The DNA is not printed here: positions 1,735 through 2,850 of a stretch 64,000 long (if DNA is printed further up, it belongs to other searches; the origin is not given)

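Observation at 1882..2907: Protein combining sigma-70 region-4 HTH (N-terminal) with a HARE-HTH-like domain (C-terminal)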

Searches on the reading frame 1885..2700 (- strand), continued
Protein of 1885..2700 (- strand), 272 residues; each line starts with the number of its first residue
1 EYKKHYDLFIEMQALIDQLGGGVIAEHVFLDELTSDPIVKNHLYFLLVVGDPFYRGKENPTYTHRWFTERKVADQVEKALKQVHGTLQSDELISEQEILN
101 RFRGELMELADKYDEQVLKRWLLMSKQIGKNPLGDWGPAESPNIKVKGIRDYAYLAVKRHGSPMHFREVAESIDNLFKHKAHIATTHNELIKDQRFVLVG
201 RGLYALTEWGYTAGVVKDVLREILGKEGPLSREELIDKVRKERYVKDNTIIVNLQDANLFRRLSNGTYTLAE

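Call 83: search_protein_families(library=pfam, proteins=[L209:2919-4925:+, L171:3393-3899:-, L205:7875-9092:+, L168:6075-6713:-, L173:9570-10499:+, L211:2-787:+], max_evalue=0.001)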
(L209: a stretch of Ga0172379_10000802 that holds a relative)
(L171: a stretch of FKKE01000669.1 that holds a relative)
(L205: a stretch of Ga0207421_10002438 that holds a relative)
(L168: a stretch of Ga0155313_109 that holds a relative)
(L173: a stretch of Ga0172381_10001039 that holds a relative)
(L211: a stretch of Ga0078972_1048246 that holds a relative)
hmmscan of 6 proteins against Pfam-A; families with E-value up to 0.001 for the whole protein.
L209:2919-4925:+ (669 aa): 8 families
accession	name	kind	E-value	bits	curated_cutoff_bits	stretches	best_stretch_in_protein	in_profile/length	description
PF13616.12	Rotamase_3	-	5.7e-34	117.6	22.5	2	243-352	3-110/116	PPIC-type PPIASE domain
PF00639.27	Rotamase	-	2.6e-30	105.7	21.7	2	259-353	1-94/97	PPIC-type PPIASE domain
PF22599.2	SecDF_P1_head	-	1e-28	99.9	27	1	385-482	17-114/114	SecDF, P1 head subdomain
PF21760.3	SecD_1st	-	1.1e-15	57.2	27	1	86-143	3-57/60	Protein translocase subunit SecDF, P1 domain, N-terminal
PF02355.23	SecD_SecF_C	-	2.4e-13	50.3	20.5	1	485-646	14-178/189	Protein export membrane protein SecD/SecF, C-terminal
PF13145.12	Rotamase_2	-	2.2e-11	45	27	1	272-361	29-112/121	PPIC-type PPIASE domain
PF03176.21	MMPL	-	1.5e-09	37.7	20.5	1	508-644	149-292/333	MMPL family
PF07549.19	Sec_GG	-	0.00071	19.5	20.3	0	54-73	8-27/28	SecD/SecF GG Motif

L171:3393-3899:- (169 aa): 0 families

L205:7875-9092:+ (406 aa): 1 family
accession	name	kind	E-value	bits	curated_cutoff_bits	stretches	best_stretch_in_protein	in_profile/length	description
PF00162.24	PGK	-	7.4e-118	394.3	27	1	7-396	1-379/379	Phosphoglycerate kinase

L168:6075-6713:- (213 aa): 2 families
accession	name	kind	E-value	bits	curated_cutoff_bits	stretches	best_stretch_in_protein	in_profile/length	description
PF09285.17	Elong-fact-P_C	-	2e-22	79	25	1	156-210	2-56/56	Elongation factor P, C-terminal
PF08207.18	EFP_N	-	2.1e-14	53.7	23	1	29-85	2-58/58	Elongation factor P (EF-P) KOW-like domain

L173:9570-10499:+ (310 aa): 1 family
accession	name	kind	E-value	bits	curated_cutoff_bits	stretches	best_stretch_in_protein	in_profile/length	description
PF00291.31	PALP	-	3.9e-69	233.7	35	1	15-297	2-295/295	Pyridoxal-phosphate dependent enzyme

L211:2-787:+ (262 aa): 2 families
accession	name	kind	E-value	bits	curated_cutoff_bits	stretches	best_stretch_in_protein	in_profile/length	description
PF04471.18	Mrr_cat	-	5.3e-21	75.3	21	1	78-191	2-113/115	Restriction endonuclease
PF22722.2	NA-iREase1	-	8.1e-05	23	27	1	85-175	1-89/106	NACHT-associated inactive Restriction Endonuclease 1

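Call 92: search_protein_families(library=pfam, proteins=[L082:7170-8825:-], max_evalue=0.001)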
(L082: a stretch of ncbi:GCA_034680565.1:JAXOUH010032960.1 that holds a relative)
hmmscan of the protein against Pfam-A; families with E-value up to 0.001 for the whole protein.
L082:7170-8825:- (552 aa): 3 families
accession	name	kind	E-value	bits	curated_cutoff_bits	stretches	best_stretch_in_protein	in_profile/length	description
PF04542.20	Sigma70_r2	-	1.1e-15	57.6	24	1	172-238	2-67/71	Sigma-70 region 2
PF04545.22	Sigma70_r4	-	1.5e-09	37.7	24.1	1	344-389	6-46/50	Sigma-70, region 4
PF08299.17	Bac_DnaA_C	-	4.5e-06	27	31.5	1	461-514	2-55/69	Bacterial dnaA protein helix-turn-helix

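Call 94: search_protein_families(library=pfam, proteins=[P0204, P0149, P0121, P0184, P0261], max_evalue=0.001)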
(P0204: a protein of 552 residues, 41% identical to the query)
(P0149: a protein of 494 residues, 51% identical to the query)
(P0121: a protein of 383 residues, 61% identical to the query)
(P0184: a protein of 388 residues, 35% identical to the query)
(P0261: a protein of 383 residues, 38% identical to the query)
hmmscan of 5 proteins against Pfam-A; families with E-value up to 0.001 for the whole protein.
P0204 (552 aa): 3 families
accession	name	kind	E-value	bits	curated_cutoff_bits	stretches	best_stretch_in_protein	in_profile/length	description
PF08299.17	Bac_DnaA_C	-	1.2e-22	80.1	31.5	1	463-528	3-69/69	Bacterial dnaA protein helix-turn-helix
PF04545.22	Sigma70_r4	-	7.3e-13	48.3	24.1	1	125-173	1-46/50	Sigma-70, region 4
PF05066.19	HARE-HTH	-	1.5e-09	38.5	25.9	1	331-390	6-71/71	HB1, ASXL, restriction endonuclease HTH domain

P0149 (494 aa): 1 family
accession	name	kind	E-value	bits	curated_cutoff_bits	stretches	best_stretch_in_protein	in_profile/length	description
PF05066.19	HARE-HTH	-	2e-05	25.3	25.9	1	395-453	5-71/71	HB1, ASXL, restriction endonuclease HTH domain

P0121 (383 aa): 2 families
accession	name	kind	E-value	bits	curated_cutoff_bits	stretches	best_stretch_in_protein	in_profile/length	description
PF04545.22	Sigma70_r4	-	1.3e-12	47.4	24.1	1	55-107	1-48/50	Sigma-70, region 4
PF05066.19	HARE-HTH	-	1.1e-11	45.4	25.9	1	263-321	5-71/71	HB1, ASXL, restriction endonuclease HTH domain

P0184 (388 aa): 2 families
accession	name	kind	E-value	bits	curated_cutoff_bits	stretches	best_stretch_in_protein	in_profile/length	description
PF05066.19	HARE-HTH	-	1.9e-05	25.4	25.9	0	264-316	11-71/71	HB1, ASXL, restriction endonuclease HTH domain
PF04545.22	Sigma70_r4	-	0.00012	22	24.1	1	58-106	8-50/50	Sigma-70, region 4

P0261 (383 aa): 4 families
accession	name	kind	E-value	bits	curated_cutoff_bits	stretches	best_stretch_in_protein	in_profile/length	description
PF04545.22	Sigma70_r4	-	5.4e-13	48.7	24.1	1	38-89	2-49/50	Sigma-70, region 4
PF05066.19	HARE-HTH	-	7.5e-10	39.5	25.9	1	258-315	7-70/71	HB1, ASXL, restriction endonuclease HTH domain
PF16007.11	DUF4777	-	9.8e-05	22.9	34.4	0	252-281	3-32/66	Domain of unknown function (DUF4777)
PF02186.21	TFIIE_beta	-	0.00014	22.4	28.1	0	262-284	12-34/66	TFIIE beta subunit core domain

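Call 95: find_encoding_contigs(protein=P0204, flank=5000, max_places=2)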
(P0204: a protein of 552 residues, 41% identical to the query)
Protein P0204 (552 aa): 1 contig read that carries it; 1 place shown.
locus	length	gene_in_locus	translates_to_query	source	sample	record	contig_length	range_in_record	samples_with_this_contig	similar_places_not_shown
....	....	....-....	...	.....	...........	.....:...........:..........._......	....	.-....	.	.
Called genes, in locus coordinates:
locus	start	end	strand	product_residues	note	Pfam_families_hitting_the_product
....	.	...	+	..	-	?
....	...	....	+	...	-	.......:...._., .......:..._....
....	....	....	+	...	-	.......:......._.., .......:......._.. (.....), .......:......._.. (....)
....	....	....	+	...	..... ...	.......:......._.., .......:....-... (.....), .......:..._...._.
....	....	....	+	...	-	?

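Call 96: find_encoding_contigs(protein=P0201, flank=5000, max_places=2)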
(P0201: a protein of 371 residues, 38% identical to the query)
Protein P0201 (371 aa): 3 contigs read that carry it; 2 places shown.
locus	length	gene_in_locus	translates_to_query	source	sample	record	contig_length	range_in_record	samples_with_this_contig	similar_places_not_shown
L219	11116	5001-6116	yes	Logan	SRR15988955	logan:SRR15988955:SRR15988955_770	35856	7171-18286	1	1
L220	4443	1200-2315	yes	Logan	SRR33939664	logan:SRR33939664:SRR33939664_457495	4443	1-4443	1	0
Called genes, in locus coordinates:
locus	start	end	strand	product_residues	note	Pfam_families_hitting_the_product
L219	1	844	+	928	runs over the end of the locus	PF07517:SecA_DEAD, PF01043:SecA_PP_bind, PF21090:P-loop_SecA, PF07516:SecA_SW, PF02810:SEC-C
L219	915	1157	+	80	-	PF07866:DUF1653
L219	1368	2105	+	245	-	PF18884:TSP3_bac (faint), PF03734:YkuD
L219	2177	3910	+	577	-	PF21760:SecD_1st, PF13145:Rotamase_2 (weak), PF13616:Rotamase_3, PF00639:Rotamase, PF22599:SecDF_P1_head, PF02355:SecD_SecF_C, PF03176:MMPL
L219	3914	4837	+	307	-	PF07549:Sec_GG (weak), PF02355:SecD_SecF_C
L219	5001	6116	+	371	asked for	PF04545:Sigma70_r4, PF16007:DUF4777 (faint), PF05066:HARE-HTH (weak)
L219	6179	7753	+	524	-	PF26449:DUF8128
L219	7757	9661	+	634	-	PF01935:DUF87 (weak), PF10412:TrwB_AAD_bind, PF23477:zf_Tbcl_2 (weak)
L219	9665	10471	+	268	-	PF02673:BacA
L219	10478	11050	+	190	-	PF03308:MeaB (weak), PF02223:Thymidylate_kin (weak)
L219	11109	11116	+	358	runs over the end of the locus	PF02540:NAD_synthase, PF02568:ThiI (weak), PF03054:tRNA_Me_trans, PF20259:tRNA_Me_trans_M, PF20258:tRNA_Me_trans_C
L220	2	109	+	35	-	?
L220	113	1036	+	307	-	PF07549:Sec_GG (weak), PF02355:SecD_SecF_C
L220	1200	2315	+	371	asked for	PF04545:Sigma70_r4, PF16007:DUF4777 (faint), PF05066:HARE-HTH (weak)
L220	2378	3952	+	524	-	PF26449:DUF8128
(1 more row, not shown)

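Call 101: find_homologous_proteins(query=P0204, max_evalue=1e-10)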
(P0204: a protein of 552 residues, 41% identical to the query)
Query P0204 (552 aa): 124 proteins with E <= 1e-10 among 8000 candidates; the best 120 are listed.
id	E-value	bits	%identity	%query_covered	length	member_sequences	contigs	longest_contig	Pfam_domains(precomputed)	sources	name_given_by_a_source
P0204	0.0e+0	1245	100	100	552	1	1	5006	PF08299.18,PF04545.23,PF05066.20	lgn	-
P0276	2.5e-118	414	56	62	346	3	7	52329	PF04545.23,PF05066.20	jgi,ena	-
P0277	7.1e-117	409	55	62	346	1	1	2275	PF04545.23,PF05066.20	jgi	-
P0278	1.2e-116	409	54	62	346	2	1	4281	PF04545.23,PF05066.20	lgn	-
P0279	1.4e-115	405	56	62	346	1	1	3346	PF04545.23,PF05066.20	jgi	jgi:hypothetical protein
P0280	1.8e-115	405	55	62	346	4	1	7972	PF04545.23,PF05066.20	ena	-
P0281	2.9e-115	404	55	62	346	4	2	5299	PF04545.23,PF05066.20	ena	-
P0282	3.1e-115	404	55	62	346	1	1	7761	PF04545.23,PF05066.20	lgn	-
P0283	6.1e-115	403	55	62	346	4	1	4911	PF04545.23,PF05066.20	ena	-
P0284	8.8e-115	402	55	62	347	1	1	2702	PF04545.23,PF05066.20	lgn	-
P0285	9.5e-115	402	54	62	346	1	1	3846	PF04545.23,PF05066.20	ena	-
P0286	2.6e-114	401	55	62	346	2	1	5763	PF04545.23,PF05066.20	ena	-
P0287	9.2e-114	399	53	62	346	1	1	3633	PF04545.23,PF05066.20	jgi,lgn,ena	-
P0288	1.0e-113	399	56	62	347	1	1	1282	PF04545.23,PF05066.20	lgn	-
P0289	1.0e-113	399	55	62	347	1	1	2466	PF04545.23,PF05066.20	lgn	-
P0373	6.8e-42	162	34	57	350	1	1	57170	PF23159.2,PF04545.23,PF05066.20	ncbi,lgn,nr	ncbi:MAG: sigma factor-like helix-turn-helix DNA-binding protein [Candidatus Saccharibacteria bacter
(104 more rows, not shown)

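Call 110: find_encoding_contigs(protein=P0373, flank=6000, max_places=2)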
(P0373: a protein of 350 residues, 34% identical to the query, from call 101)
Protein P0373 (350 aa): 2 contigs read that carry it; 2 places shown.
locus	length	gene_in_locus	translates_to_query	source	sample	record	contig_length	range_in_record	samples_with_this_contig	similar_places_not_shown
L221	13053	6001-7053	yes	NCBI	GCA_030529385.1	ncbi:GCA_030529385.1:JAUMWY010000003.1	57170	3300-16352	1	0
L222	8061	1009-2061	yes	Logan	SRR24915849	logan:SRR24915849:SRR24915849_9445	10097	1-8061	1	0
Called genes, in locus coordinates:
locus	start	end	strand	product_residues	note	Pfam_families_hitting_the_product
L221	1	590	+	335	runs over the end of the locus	PF03773:ArsP_1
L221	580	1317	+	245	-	PF09323:DUF1980, PF21537:DUF1980_C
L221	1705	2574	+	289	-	PF02481:DNA_processg_A, PF18306:LDcluster4 (weak), PF17782:WHD_DprA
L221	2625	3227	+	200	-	PF01066:CDP-OH_P_transf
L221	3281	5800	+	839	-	PF01751:Toprim, PF01131:Topoisom_bac, PF13368:Toprim_C_rpt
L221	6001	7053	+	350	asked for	PF04545:Sigma70_r4, PF23159:WHD_Rok (faint), PF05066:HARE-HTH (weak)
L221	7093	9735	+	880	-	PF26449:DUF8128, PF01935:DUF87 (faint), PF10412:TrwB_AAD_bind, PF12696:TraG-D_C (weak)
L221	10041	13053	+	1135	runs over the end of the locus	PF13395:HNH_4, PF18541:RuvC_III, PF22702:Cas9_RuvC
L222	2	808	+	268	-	?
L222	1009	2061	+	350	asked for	PF04545:Sigma70_r4, PF23159:WHD_Rok (faint), PF05066:HARE-HTH (weak)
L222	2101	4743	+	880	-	PF26449:DUF8128, PF01935:DUF87 (faint), PF10412:TrwB_AAD_bind, PF12696:TraG-D_C (weak)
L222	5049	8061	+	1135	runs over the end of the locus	PF13395:HNH_4, PF18541:RuvC_III, PF22702:Cas9_RuvC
